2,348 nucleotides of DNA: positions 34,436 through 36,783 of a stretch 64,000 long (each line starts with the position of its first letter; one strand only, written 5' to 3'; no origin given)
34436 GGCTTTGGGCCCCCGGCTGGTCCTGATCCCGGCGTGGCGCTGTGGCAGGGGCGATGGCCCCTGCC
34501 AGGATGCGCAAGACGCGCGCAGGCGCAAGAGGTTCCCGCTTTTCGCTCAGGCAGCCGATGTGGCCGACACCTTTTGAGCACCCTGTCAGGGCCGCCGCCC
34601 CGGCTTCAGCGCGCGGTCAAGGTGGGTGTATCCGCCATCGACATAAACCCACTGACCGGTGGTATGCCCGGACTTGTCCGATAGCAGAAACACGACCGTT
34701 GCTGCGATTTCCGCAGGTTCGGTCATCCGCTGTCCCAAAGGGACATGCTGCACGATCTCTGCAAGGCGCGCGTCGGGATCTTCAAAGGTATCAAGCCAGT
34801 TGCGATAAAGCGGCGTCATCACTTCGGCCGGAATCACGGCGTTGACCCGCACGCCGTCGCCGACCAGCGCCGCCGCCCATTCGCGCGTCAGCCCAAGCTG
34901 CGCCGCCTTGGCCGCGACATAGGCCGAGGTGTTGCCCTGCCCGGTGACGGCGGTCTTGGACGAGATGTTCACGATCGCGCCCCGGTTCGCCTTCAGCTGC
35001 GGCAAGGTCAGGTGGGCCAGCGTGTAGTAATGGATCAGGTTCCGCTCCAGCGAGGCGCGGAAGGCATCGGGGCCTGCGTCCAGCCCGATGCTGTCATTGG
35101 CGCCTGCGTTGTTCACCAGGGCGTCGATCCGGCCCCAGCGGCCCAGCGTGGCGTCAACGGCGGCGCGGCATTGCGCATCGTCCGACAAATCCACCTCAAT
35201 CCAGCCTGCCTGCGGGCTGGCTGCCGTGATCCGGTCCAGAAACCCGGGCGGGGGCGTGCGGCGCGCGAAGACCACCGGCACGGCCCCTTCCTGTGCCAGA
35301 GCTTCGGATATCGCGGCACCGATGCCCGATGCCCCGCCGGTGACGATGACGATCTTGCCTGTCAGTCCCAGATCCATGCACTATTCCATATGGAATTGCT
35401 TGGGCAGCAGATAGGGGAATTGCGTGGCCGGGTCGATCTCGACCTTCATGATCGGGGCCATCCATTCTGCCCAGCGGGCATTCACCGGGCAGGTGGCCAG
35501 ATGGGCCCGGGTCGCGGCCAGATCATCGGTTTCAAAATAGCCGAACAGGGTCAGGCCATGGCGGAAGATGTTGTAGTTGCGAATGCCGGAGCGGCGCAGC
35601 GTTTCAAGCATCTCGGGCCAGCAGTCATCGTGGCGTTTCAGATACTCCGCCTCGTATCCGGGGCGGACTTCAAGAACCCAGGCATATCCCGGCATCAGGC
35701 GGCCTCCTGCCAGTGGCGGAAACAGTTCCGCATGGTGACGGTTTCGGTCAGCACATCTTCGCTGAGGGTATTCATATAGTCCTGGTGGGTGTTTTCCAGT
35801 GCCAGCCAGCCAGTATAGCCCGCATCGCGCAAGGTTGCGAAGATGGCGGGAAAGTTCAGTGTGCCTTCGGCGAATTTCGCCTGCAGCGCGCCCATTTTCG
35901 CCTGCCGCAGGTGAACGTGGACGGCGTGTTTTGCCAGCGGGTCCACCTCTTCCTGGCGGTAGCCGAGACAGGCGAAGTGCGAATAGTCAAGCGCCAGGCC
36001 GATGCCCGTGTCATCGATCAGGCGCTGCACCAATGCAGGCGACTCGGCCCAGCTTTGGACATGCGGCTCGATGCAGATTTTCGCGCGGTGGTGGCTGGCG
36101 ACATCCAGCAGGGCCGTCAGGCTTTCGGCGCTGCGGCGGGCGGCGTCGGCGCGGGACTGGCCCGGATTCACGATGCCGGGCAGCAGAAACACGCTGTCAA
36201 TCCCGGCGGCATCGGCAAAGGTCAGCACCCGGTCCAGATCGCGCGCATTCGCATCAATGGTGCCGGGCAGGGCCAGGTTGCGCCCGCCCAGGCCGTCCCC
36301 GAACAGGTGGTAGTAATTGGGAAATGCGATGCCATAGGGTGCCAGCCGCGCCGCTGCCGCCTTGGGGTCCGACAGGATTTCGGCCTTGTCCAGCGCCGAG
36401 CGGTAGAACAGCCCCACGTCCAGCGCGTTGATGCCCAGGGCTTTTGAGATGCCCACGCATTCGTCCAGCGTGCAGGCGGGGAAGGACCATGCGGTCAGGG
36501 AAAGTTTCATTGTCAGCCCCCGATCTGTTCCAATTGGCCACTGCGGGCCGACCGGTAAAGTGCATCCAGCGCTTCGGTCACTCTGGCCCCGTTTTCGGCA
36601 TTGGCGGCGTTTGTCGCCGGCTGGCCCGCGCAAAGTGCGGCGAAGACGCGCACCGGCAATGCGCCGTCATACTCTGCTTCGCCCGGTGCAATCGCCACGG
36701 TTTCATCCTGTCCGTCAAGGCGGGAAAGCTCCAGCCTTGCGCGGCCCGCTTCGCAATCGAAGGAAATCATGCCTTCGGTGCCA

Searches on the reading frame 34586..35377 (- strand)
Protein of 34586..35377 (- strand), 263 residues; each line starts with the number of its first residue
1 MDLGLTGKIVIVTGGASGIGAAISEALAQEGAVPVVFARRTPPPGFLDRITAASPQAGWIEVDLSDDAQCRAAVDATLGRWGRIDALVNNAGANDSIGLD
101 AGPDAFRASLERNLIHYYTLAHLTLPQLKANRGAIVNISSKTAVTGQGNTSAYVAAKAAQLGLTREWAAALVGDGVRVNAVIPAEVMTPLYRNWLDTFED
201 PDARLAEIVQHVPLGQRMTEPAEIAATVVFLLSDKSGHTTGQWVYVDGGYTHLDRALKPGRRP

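Call 18: search_protein_families(library=ncbifam, proteins=[window:34586-35377:-], max_evalue=0.00001)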
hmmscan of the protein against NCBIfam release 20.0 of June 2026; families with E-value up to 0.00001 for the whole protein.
window:34586-35377:- (263 aa): 222 families (the best 25 are shown)
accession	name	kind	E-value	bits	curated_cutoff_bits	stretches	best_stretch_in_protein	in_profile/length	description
NF052481.1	FucosDh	equivalog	1.6e-128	427.4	300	1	1-257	1-257/257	L-fucose dehydrogenase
NF006384.0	PRK08628.1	equivalog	6.2e-126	418.9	307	1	1-257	1-257/258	SDR family oxidoreductase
NF005559.1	PRK07231.1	subfamily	3.4e-54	184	215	1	5-251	2-248/249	glucose 1-dehydrogenase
NF004791.0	PRK06138.1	equivalog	5.3e-54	183.2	312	1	5-251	3-250/252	SDR family oxidoreductase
NF004847.0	PRK06198.1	subfamily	6.2e-47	160.1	240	1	5-247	5-252/269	oxidoreductase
NF052558.1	MBtsdlDhBudC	equivalog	7.3e-47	160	270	1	6-252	2-243/250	meso-2,3-butanediol dehydrogenase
NF009466.0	PRK12826.1-2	subfamily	1.7e-46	158.7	222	1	8-250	4-244/248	3-oxoacyl-ACP reductase FabG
NF004818.0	PRK06172.1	equivalog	9.4e-45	152.9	336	1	3-251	3-251/253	SDR family oxidoreductase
NF005067.0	PRK06484.1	equivalog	1.4e-44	152.5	713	1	7-254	9-255/524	short chain dehydrogenase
NF005893.0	PRK07856.1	equivalog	8e-44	149.8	255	1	3-249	5-240/255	SDR family oxidoreductase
NF006121.0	PRK08265.1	subfamily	2.9e-43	148.3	294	1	4-253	4-248/263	short chain dehydrogenase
NF005681.0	PRK07478.1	subfamily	5.5e-43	147.2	267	1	5-250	4-249/254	SDR family oxidoreductase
NF009468.0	PRK12826.1-4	equivalog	7e-42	143.9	318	1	5-250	5-247/256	SDR family oxidoreductase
NF005007.0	PRK06398.1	equivalog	1.2e-41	142.6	341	1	1-252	1-247/259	aldose dehydrogenase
NF005469.0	PRK07063.1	equivalog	7.2e-41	140.4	306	1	5-253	5-257/260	SDR family oxidoreductase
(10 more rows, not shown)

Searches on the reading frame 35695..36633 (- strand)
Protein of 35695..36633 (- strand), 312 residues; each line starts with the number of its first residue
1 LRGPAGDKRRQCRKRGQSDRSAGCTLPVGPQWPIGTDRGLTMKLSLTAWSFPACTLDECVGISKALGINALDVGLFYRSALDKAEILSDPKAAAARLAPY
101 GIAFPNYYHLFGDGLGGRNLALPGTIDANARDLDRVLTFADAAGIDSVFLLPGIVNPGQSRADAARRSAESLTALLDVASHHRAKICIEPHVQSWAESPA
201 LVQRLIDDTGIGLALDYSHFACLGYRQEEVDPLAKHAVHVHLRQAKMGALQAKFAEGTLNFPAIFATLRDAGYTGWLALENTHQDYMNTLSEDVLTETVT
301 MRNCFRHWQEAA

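Call 18: search_protein_families(library=ncbifam, proteins=[window:35695-36633:-], max_evalue=0.00001)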
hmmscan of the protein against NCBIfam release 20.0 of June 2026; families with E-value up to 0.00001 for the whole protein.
window:35695-36633:- (312 aa): 1 family
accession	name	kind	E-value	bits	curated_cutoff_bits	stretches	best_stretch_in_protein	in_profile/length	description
NF043033.1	OxoTetrIsom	equivalog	3.9e-07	30.1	325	1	121-281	75-237/251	2-oxo-tetronate isomerase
